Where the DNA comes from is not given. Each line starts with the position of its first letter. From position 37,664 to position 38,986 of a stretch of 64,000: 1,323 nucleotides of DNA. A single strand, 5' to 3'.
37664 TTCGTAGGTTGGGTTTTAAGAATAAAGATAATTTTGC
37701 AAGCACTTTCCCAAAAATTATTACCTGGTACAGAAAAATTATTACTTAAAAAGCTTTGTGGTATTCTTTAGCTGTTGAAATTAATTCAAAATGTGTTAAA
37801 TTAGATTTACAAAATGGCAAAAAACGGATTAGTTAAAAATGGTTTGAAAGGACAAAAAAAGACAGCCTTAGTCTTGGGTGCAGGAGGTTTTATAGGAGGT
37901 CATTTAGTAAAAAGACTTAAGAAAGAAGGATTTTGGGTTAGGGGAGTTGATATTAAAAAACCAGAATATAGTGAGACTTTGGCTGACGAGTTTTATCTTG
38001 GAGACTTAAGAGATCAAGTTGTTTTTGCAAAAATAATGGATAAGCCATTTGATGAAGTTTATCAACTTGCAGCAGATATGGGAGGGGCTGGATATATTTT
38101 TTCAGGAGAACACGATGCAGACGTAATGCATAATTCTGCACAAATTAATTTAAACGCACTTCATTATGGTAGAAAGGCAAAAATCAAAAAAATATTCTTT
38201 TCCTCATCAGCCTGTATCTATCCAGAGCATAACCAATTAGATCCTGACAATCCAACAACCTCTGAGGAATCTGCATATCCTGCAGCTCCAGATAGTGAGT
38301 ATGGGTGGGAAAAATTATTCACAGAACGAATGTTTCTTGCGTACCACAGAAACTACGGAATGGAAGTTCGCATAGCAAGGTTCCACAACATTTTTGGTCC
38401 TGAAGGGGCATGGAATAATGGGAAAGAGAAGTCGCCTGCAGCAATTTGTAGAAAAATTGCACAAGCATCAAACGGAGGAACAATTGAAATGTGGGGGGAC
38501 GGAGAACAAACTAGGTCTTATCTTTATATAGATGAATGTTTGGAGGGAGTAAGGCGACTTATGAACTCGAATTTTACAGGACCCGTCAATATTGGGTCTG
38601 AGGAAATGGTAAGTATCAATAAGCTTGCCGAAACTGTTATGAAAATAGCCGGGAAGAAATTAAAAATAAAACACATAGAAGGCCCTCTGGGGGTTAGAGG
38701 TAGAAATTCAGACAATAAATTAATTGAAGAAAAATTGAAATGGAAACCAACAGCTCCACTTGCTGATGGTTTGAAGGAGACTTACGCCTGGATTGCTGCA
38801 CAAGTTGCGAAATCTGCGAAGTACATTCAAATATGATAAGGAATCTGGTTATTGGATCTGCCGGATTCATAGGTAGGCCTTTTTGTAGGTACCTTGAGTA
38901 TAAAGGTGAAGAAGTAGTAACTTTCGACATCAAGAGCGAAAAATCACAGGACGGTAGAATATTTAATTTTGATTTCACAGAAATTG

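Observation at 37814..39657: Plant-type GDP-mannose 3,5-epimerase homolog in a bacterial glycan locus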

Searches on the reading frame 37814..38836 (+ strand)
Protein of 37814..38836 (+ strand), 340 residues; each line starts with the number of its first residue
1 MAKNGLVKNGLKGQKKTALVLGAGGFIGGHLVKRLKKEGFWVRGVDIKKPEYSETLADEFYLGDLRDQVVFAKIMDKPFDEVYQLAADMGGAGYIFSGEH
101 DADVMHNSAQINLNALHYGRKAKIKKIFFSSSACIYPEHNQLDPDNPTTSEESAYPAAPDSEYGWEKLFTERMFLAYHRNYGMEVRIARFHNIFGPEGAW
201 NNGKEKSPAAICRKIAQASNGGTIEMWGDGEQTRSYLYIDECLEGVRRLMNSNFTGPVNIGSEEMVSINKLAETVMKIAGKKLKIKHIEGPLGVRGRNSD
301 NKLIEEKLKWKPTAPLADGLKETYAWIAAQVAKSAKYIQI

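Call 3: search_protein_families(library=ncbifam, proteins=[window:37814-38836:+], max_evalue=0.001)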
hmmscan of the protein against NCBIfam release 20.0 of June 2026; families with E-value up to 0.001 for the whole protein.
window:37814-38836:+ (340 aa): 22 families
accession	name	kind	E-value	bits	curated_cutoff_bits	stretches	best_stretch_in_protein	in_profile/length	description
NF047922.1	GDPFucSynFcl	equivalog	1.9e-30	106.4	500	1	16-330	3-304/308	GDP-L-fucose synthase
TIGR01179.1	galE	equivalog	4.7e-22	78.3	262.3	1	19-329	3-327/332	UDP-glucose 4-epimerase GalE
TIGR04180.1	EDH_00030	hypoth_equivalog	8e-22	77.7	475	1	19-289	2-266/297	NAD-dependent 4,6-dehydratase LegB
TIGR02197.1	heptose_epim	equivalog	7.2e-21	74.7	274.6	1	19-328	2-314/316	ADP-glyceromanno-heptose 6-epimerase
TIGR01181.1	dTDP_gluc_dehyt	equivalog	8.4e-21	74.4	365.1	1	18-329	2-313/321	dTDP-glucose 4,6-dehydratase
NF008872.0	PRK11908.1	equivalog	7.7e-14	51.5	294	1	16-280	2-272/349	bifunctional UDP-4-keto-pentose/UDP-xylose synthase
NF005998.1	PRK08125.1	equivalog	1.3e-12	46.9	777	1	14-282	314-588/649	bifunctional UDP-4-amino-4-deoxy-L-arabinose formyltransferase/UDP-glucuronic acid oxidase ArnA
TIGR03466.1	HpnA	hypoth_equivalog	1.4e-11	43.9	367.65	1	17-184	2-161/327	hopanoid-associated sugar epimerase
NF007956.0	PRK10675.1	subfamily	3.9e-10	39.4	394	1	19-328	4-330/338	UDP-glucose 4-epimerase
NF042422.1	oxyalk_red_OleD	equivalog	3.6e-09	36.4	580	1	19-243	4-208/329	2-alkyl-3-oxoalkanoate reductase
NF008360.0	PRK11150.1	equivalog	1.1e-08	34.7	452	1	19-299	3-273/310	ADP-glyceromanno-heptose 6-epimerase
NF007490.0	PRK10084.1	subfamily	1.7e-08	33.9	649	1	137-330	143-337/361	dTDP-glucose 4,6-dehydratase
TIGR01777.1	yfcH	hypoth_equivalog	6.7e-08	32.5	207.35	1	19-282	2-244/292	TIGR01777 family oxidoreductase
NF041015.1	UDPsulfquin_syn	equivalog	1.3e-07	30.9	575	0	210-291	238-325/384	UDP-sulfoquinovose synthase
NF042423.1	oxyalk_red_Shew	equivalog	1.4e-07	30.9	580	1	11-198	4-179/331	2-alkyl-3-oxoalkanoate reductase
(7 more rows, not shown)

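Call 4: search_protein_families(library=pfam, proteins=[window:37814-38836:+], max_evalue=0.001)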
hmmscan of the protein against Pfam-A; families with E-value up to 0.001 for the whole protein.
window:37814-38836:+ (340 aa): 6 families
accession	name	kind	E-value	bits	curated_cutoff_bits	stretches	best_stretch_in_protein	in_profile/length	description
PF01370.27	Epimerase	-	3.8e-44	151.3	20.9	1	18-261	1-240/240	NAD dependent epimerase/dehydratase family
PF16363.11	GDP_Man_Dehyd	-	6.1e-26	92.1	27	1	19-322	1-331/332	GDP-mannose 4,6 dehydratase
PF01073.25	3Beta_HSD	-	2.7e-05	23.8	22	1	19-176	1-159/280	3-beta hydroxysteroid dehydrogenase/isomerase family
PF07993.18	NAD_binding_4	-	0.00026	20.6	20.1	0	123-212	127-227/258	Male sterility protein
PF05368.20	NmrA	-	0.00057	20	27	0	14-133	1-108/298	NmrA-like family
PF02719.21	Polysacc_synt_2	-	0.00078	19.1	20.2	0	158-290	133-258/293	Polysaccharide biosynthesis protein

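Call 5: search_solved_structures(query=window:37814-38836:+, max_evalue=1e-10, show_alignments=2)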
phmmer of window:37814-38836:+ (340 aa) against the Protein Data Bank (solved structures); distinct sequences matched with E-value up to 1e-10: 53.
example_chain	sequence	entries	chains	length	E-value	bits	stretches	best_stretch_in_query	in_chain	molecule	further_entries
2c59_A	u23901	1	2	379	6.3e-98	331.6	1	19-334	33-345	GDP-MANNOSE-3', 5'-EPIMERASE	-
2c54_A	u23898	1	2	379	1.6e-97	330.3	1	19-334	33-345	GDP-MANNOSE-3', 5'-EPIMERASE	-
2c5a_A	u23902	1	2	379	2.3e-97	329.8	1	19-334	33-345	GDP-MANNOSE-3', 5'-EPIMERASE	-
2c5e_A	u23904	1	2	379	4.3e-97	328.9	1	19-334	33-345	GDP-MANNOSE-3', 5'-EPIMERASE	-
8sg0_A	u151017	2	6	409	1.2e-95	324.2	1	15-334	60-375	GDP-mannose 3,5-epimerase | GDP-mannose 3,5 epimerase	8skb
2b69_A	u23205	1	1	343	6.4e-29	104.8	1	11-327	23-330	UDP-glucuronate decarboxylase 1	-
4lk3_A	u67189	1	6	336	1e-28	104.1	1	15-328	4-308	UDP-glucuronic acid decarboxylase 1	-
4gll_A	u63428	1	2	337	1.1e-28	103.9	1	14-328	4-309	UDP-glucuronic acid decarboxylase 1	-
4m55_A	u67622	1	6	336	1.9e-28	103.2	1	15-328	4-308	UDP-glucuronic acid decarboxylase 1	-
8rdg_A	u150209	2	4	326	8.4e-24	87.9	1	18-317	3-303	SDR family NAD(P)-dependent oxidoreductase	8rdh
6wjb_A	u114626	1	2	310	1.2e-23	87.4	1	18-324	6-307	NAD-dependent epimerase/dehydratase family protein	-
4zrm_A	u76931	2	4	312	2.1e-23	86.6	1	17-326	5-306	UDP-glucose 4-epimerase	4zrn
8rdi_A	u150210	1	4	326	3e-23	86.1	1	18-317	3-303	SDR family NAD(P)-dependent oxidoreductase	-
6dnt_A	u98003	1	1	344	3.2e-23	86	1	15-331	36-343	NAD-dependent epimerase/dehydratase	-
6wj9_A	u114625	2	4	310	1e-22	84.4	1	18-324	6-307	NAD-dependent epimerase/dehydratase family protein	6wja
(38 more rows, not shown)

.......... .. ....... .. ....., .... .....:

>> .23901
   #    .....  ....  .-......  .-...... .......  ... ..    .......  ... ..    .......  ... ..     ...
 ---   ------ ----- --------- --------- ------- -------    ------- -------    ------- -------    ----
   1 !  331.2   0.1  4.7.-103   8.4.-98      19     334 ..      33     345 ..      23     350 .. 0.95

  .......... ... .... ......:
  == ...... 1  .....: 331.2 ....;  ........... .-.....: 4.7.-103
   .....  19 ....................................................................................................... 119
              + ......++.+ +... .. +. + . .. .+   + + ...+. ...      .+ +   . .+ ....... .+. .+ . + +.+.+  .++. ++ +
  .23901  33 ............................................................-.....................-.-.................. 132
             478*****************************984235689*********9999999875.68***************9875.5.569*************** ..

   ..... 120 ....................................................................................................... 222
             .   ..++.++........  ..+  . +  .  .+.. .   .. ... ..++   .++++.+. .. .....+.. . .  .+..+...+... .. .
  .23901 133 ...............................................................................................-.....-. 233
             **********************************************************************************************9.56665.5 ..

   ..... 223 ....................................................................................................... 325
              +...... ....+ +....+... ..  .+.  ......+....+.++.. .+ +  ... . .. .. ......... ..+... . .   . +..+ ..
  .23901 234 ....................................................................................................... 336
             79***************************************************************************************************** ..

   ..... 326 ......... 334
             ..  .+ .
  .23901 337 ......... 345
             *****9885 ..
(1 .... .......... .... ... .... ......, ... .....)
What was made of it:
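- On CDP-paratose 2-epimerase / UDP-glucose 4-epimerase (CEP1 relatives), considered for ORF1: GalE-type structures score E>=1e-23 against 6e-98 for GME (call 5).
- AtGME E=6e-98, with a gap of 70 orders of magnitude to the next SDR class (call 5). GME structures score 331 bits against at most 105 for all others (call 5).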

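Call 9: find_homologous_proteins(query=window:37814-38836:+, max_evalue=1e-20)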
Query window:37814-38836:+ (340 aa): 8000 proteins with E <= 1e-20 among 8000 candidates; the best 120 are listed.
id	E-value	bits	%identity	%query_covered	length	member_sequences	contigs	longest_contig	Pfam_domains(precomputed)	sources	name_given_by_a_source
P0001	4.5e-230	781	100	100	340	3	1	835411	PF16363.12,PF01370.28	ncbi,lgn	-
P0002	5.4e-186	636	81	99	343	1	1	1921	PF16363.12,PF01073.26,PF01370.28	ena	-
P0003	2.1e-182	624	79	100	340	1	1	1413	PF16363.12,PF01073.26,PF01370.28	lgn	-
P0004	1.2e-181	622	82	96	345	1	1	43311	PF16363.12,PF01073.26,PF01370.28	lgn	-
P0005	4.4e-181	620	81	96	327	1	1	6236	PF16363.12,PF02719.22,PF01073.26,PF07993.19,PF01370.28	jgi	-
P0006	1.8e-179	615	82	94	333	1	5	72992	PF16363.12,PF01073.26,PF01370.28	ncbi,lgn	-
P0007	9.9e-179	612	80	95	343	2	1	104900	PF16363.12,PF01073.26,PF01370.28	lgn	-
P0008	1.5e-178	612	80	95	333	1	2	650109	PF16363.12,PF01073.26,PF01370.28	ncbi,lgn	-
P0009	1.5e-178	612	81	95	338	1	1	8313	PF16363.12,PF02719.22,PF01073.26,PF01370.28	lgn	-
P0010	2.7e-178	611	78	99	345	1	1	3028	PF16363.12,PF01073.26,PF01370.28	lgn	-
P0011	5.4e-178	610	82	94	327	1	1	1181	PF16363.12,PF05368.20,PF01073.26,PF01370.28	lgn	-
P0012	6.6e-178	609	80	96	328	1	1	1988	PF16363.12,PF01073.26,PF01370.28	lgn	-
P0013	9.0e-178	609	77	97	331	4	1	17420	PF16363.12,PF01073.26,PF01370.28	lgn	-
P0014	1.0e-177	609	80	95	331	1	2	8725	PF16363.12,PF01073.26,PF01370.28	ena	-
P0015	1.8e-177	608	81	94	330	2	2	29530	PF16363.12,PF01073.26,PF01370.28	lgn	-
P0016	1.3e-176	605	80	93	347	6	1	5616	PF16363.12,PF01073.26,PF01370.28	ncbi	-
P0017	1.5e-176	605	81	94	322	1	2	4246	PF16363.12,PF02719.22,PF01370.28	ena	-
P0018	2.3e-176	604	80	95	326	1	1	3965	PF16363.12,PF01370.28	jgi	jgi:GDP-D-mannose 3', 5'-epimerase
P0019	4.6e-176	603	80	93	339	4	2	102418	PF16363.12,PF02719.22,PF01073.26,PF01370.28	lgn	-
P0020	6.9e-176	603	80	95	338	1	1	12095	PF16363.12,PF02719.22,PF01073.26,PF01370.28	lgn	-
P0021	8.3e-176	603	80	94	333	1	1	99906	PF16363.12,PF01073.26,PF01370.28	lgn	-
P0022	1.0e-175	602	78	97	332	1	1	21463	PF16363.12,PF01073.26,PF01370.28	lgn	-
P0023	1.8e-175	601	76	97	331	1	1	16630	PF16363.12,PF01073.26,PF01370.28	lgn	-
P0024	3.1e-175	601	80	94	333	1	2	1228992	PF16363.12,PF01073.26,PF01370.28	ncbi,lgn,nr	ncbi:NAD-dependent epimerase/dehydratase family protein [Patescibacteria group bacterium]|nr:NAD-dep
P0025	5.4e-175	600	80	94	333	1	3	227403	PF16363.12,PF01073.26,PF01370.28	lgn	-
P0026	6.4e-175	600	80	93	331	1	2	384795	PF16363.12,PF01073.26,PF01370.28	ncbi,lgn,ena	-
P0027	8.5e-175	599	80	94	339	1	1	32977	PF16363.12,PF01073.26,PF01370.28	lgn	-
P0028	1.6e-174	598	80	94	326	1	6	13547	PF16363.12,PF01073.26,PF01370.28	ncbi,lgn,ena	-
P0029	1.8e-174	598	81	93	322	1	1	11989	PF16363.12,PF01073.26,PF01370.28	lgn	-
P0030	2.0e-174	598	79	94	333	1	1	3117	PF16363.12,PF01073.26,PF01370.28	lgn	-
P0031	2.0e-174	598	80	94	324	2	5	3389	PF16363.12,PF01370.28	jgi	jgi:GDP-D-mannose 3', 5'-epimerase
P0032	2.2e-174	598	79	94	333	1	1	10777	PF16363.12,PF01073.26,PF01370.28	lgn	-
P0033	2.3e-174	598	79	96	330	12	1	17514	PF16363.12,PF02719.22,PF05368.20,PF01073.26,PF01370.28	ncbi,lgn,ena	-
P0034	2.9e-174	597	80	94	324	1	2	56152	PF16363.12,PF01073.26,PF01370.28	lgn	-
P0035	3.1e-174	597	79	96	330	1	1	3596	PF16363.12,PF01073.26,PF01370.28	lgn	-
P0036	3.2e-174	597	79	94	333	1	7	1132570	PF16363.12,PF01073.26,PF01370.28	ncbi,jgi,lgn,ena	-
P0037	3.4e-174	597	80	94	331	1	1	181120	PF16363.12,PF01073.26,PF01370.28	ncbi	-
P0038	3.6e-174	597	79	94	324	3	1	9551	PF16363.12,PF01073.26,PF07993.19,PF01370.28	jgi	jgi:nucleoside-diphosphate-sugar epimerase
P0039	3.7e-174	597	79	94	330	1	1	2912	PF16363.12,PF01073.26,PF01370.28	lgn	-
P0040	3.9e-174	597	79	94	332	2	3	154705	PF16363.12,PF01370.28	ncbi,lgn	-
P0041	4.7e-174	597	80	95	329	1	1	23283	PF16363.12,PF01073.26,PF01370.28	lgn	-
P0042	5.7e-174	597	81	94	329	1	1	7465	PF16363.12,PF01073.26,PF01370.28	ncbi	-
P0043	5.9e-174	596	78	96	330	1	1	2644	PF16363.12,PF05368.20,PF01073.26,PF01370.28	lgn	-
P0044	6.4e-174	596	78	94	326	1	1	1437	PF16363.12,PF01073.26,PF07993.19,PF01370.28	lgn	-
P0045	7.5e-174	596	76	99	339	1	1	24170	PF16363.12,PF05368.20,PF01073.26,PF01370.28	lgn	-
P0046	1.0e-173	596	78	96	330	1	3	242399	PF16363.12,PF01073.26,PF07993.19,PF01370.28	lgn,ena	-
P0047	1.0e-173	596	79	94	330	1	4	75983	PF16363.12,PF01073.26,PF01370.28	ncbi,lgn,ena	-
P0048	1.1e-173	596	78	96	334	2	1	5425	PF16363.12,PF01073.26,PF01370.28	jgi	-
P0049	1.2e-173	595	78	95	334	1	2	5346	PF16363.12,PF01073.26,PF01370.28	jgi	jgi:GDP-D-mannose 3',5'-epimerase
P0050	1.3e-173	595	80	94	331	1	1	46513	PF16363.12,PF01073.26,PF01370.28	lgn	-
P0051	1.3e-173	595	79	95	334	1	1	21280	PF16363.12,PF01073.26,PF01370.28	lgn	-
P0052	1.5e-173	595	78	95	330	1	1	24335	PF16363.12,PF01073.26,PF07993.19,PF01370.28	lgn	-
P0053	1.6e-173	595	78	95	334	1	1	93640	PF16363.12,PF01073.26,PF01370.28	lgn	-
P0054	2.0e-173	595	78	95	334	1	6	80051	PF16363.12,PF01073.26,PF01370.28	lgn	-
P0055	6.5e-173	593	79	95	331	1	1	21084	PF16363.12,PF02719.22,PF01073.26,PF01370.28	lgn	-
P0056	7.7e-173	593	78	95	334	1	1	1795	PF16363.12,PF01073.26,PF07993.19,PF01370.28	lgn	-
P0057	1.5e-172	592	79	94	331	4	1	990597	PF16363.12,PF01370.28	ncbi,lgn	ncbi:MAG: NAD-dependent epimerase/dehydratase family protein [Patescibacteria group bacterium]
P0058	1.9e-172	592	78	96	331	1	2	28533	PF16363.12,PF01073.26,PF01370.28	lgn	-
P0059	2.2e-172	591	79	94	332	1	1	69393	PF16363.12,PF01073.26,PF01370.28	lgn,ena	-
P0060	2.5e-172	591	80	93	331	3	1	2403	PF16363.12,PF01073.26,PF01370.28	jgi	jgi:nucleoside-diphosphate-sugar epimerase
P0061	2.5e-172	591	79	94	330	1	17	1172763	PF16363.12,PF01073.26,PF01370.28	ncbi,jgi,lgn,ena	jgi:nucleoside-diphosphate-sugar epimerase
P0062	2.9e-172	591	76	96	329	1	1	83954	PF16363.12,PF01073.26,PF01370.28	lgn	-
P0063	3.0e-172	591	78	94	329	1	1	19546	PF16363.12,PF01073.26,PF01370.28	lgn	-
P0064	3.9e-172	590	78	94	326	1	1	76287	PF16363.12,PF01370.28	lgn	-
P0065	4.3e-172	590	77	95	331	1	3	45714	PF16363.12,PF05368.20,PF01073.26,PF07993.19,PF01370.28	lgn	-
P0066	4.7e-172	590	77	95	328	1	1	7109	PF16363.12,PF05368.20,PF01073.26,PF01370.28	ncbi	-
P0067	6.6e-172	590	80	93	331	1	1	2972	PF16363.12,PF01073.26,PF01370.28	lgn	-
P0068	7.2e-172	590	77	94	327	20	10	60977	PF16363.12,PF01073.26,PF01370.28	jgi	jgi:nucleoside-diphosphate-sugar epimerase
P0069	9.5e-172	589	78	94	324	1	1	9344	PF16363.12,PF01073.26,PF01370.28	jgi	jgi:GDP-D-mannose 3', 5'-epimerase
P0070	1.0e-171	589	77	95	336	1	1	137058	PF16363.12,PF01370.28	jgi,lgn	-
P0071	1.3e-171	589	79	94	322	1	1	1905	PF16363.12,PF01073.26,PF01370.28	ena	-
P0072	1.8e-171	588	78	94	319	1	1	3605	PF16363.12,PF01073.26,PF01370.28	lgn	-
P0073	1.8e-171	588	78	94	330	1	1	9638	PF16363.12,PF01073.26,PF01370.28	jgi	-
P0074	1.8e-171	588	77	95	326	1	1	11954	PF16363.12,PF01073.26,PF01370.28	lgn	-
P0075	2.0e-171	588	77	96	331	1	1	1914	PF16363.12,PF05368.20,PF01073.26,PF01370.28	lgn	-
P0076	2.4e-171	588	78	94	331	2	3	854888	PF16363.12,PF01073.26,PF01370.28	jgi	-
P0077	2.8e-171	588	77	95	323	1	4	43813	PF16363.12,PF01073.26,PF01370.28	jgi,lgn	jgi:nucleoside-diphosphate-sugar epimerase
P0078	3.4e-171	587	79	94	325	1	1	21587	PF16363.12,PF01073.26,PF01370.28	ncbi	-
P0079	3.6e-171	587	76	95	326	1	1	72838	PF16363.12,PF01370.28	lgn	-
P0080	4.6e-171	587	77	94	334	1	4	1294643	PF16363.12,PF01370.28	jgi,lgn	jgi:nucleoside-diphosphate-sugar epimerase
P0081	6.0e-171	587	77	93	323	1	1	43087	PF16363.12,PF05368.20,PF01073.26,PF13460.13,PF01370.28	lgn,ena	-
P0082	6.5e-171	586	79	92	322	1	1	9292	PF16363.12,PF01073.26,PF01370.28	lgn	-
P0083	7.4e-171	586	78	93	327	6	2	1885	PF16363.12,PF01073.26,PF01370.28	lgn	-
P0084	7.5e-171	586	78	94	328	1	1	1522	PF16363.12,PF05368.20,PF01073.26,PF13460.13,PF01370.28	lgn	-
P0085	8.1e-171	586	78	95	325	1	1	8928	PF16363.12,PF01370.28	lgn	-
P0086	9.6e-171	586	78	94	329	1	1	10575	PF16363.12,PF01073.26,PF01370.28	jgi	-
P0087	1.6e-170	585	78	96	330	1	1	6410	PF16363.12,PF01073.26,PF07993.19,PF01370.28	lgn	-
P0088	1.9e-170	585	77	95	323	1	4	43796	PF16363.12,PF05368.20,PF01073.26,PF01370.28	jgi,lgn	jgi:nucleoside-diphosphate-sugar epimerase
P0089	1.9e-170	585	78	94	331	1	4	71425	PF16363.12,PF01073.26,PF01370.28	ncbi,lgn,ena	ncbi:MAG: NAD-dependent epimerase/dehydratase family protein [Patescibacteria group bacterium]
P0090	2.0e-170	585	79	94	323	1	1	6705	PF16363.12,PF05368.20,PF01073.26,PF01370.28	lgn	-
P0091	2.4e-170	585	74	95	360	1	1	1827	PF16363.12,PF05368.20,PF01073.26,PF01370.28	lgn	-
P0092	2.6e-170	585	78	94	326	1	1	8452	PF16363.12,PF05368.20,PF01073.26,PF01370.28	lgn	-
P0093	2.7e-170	584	78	94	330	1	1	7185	PF16363.12,PF01073.26,PF01370.28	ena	-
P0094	2.8e-170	584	78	94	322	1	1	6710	PF16363.12,PF02719.22,PF01073.26,PF07993.19,PF01370.28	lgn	-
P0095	2.9e-170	584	77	93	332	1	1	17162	PF16363.12,PF01073.26,PF01370.28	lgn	-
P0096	3.9e-170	584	78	93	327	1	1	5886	PF16363.12,PF01073.26,PF01370.28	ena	-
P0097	5.6e-170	583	77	95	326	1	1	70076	PF16363.12,PF01073.26,PF01370.28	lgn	-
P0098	5.9e-170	583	78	93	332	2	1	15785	PF16363.12,PF01370.28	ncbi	-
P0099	6.0e-170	583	78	93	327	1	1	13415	PF16363.12,PF02719.22,PF01073.26,PF01370.28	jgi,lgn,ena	-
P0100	6.1e-170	583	77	95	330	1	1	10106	PF16363.12,PF01073.26,PF07993.19,PF01370.28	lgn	-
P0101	6.2e-170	583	78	94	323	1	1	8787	PF16363.12,PF01073.26,PF07993.19,PF01370.28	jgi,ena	-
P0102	6.3e-170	583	77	94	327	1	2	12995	PF16363.12,PF01073.26,PF01370.28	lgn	-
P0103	6.3e-170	583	76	95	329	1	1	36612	PF16363.12,PF01370.28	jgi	jgi:GDP-D-mannose 3',5'-epimerase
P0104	7.0e-170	583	77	95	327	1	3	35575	PF16363.12,PF01073.26,PF01370.28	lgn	-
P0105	7.3e-170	583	77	95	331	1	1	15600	PF16363.12,PF01370.28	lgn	-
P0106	8.0e-170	583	76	95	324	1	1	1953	PF16363.12,PF01073.26,PF01370.28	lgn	-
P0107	8.7e-170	583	76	94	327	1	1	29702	PF16363.12,PF01073.26,PF01370.28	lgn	-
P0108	9.6e-170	583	74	96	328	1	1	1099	PF16363.12,PF01370.28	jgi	jgi:nucleoside-diphosphate-sugar epimerase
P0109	9.9e-170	583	77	94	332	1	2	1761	PF16363.12,PF01073.26,PF01370.28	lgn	-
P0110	1.0e-169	583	77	94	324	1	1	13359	PF16363.12,PF01073.26,PF01370.28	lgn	-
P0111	1.1e-169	582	75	94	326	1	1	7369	PF16363.12,PF05368.20,PF01073.26,PF01370.28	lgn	-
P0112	1.1e-169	582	79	94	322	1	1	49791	PF16363.12,PF01073.26,PF01370.28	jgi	jgi:GDP-D-mannose 3', 5'-epimerase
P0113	1.6e-169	582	75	97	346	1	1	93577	PF16363.12,PF01370.28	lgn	-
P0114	1.7e-169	582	78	93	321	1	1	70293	PF16363.12,PF01073.26,PF01370.28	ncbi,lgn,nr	ncbi:MAG: NAD-dependent epimerase/dehydratase family protein [bacterium]|nr:NAD-dependent epimerase/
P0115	1.9e-169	582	77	93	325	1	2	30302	PF16363.12,PF05368.20,PF01073.26,PF01370.28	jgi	-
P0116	2.0e-169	582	78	93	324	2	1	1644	PF16363.12,PF01073.26,PF01370.28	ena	-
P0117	2.0e-169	582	76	94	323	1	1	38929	PF16363.12,PF05368.20,PF01073.26,PF01370.28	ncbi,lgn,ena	-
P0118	2.0e-169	582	77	94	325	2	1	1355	PF16363.12,PF01073.26,PF01370.28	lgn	-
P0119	2.7e-169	581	76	94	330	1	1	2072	PF16363.12,PF01073.26,PF01370.28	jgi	jgi:nucleoside-diphosphate-sugar epimerase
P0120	2.7e-169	581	78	94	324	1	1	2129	PF16363.12,PF01073.26,PF01370.28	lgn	-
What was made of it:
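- Public sources that name close homologues mostly call them 'NAD-dependent epimerase/dehydratase' or 'nucleoside-diphosphate-sugar epimerase' (call 9).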

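Call 12: find_encoding_contigs(protein=P0001, flank=10000, max_places=3)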
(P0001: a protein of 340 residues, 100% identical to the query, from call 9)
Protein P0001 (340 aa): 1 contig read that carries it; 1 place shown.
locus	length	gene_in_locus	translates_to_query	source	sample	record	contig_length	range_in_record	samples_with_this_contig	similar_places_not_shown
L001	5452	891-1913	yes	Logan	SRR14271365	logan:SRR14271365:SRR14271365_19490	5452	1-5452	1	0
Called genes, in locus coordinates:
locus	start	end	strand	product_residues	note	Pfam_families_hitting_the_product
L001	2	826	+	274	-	?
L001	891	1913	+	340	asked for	PF01370:Epimerase, PF16363:GDP_Man_Dehyd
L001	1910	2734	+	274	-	PF01370:Epimerase, PF16363:GDP_Man_Dehyd (faint)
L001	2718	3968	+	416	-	PF00534:Glycos_transf_1, PF13692:Glyco_trans_1_4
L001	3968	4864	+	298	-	PF03141:Methyltransf_29 (weak), PF13489:Methyltransf_23, PF05175:MTS (weak), PF08241:Methyltransf_11, PF08242:Methyltransf_12, PF13649:Methyltransf_25, PF13847:Methyltransf_31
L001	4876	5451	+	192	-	?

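Call 28: search_protein_representatives(protein=window:37814-38836:+)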
Query: 340 residues. Proteins with E-value up to 0.001 (for the whole library): 43445; up to 1e-10: 13132; up to 1e-30: 992. The best 150 are listed.
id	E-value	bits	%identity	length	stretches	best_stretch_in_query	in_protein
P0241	6.8e-130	449.9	63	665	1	15-333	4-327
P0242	9.0e-130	449.5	65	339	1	17-333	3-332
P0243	2.7e-125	434.8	60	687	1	13-333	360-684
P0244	5.9e-125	433.7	60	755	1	15-329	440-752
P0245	1.2e-117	409.7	57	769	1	16-331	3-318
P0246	2.4e-116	405.4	55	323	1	16-332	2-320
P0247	3.4e-116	404.9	59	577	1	18-332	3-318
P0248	1.2e-112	393.2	54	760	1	14-335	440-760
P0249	4.5e-112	391.3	53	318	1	18-333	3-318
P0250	2.0e-111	389.2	56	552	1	8-328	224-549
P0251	5.1e-109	381.3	57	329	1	16-333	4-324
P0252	6.5e-109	380.9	58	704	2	17-232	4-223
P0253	1.4e-108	379.8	54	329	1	15-334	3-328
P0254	1.3e-107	376.7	55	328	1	15-333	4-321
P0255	2.5e-106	372.4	55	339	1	16-332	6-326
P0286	8.3e-90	318.1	50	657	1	18-331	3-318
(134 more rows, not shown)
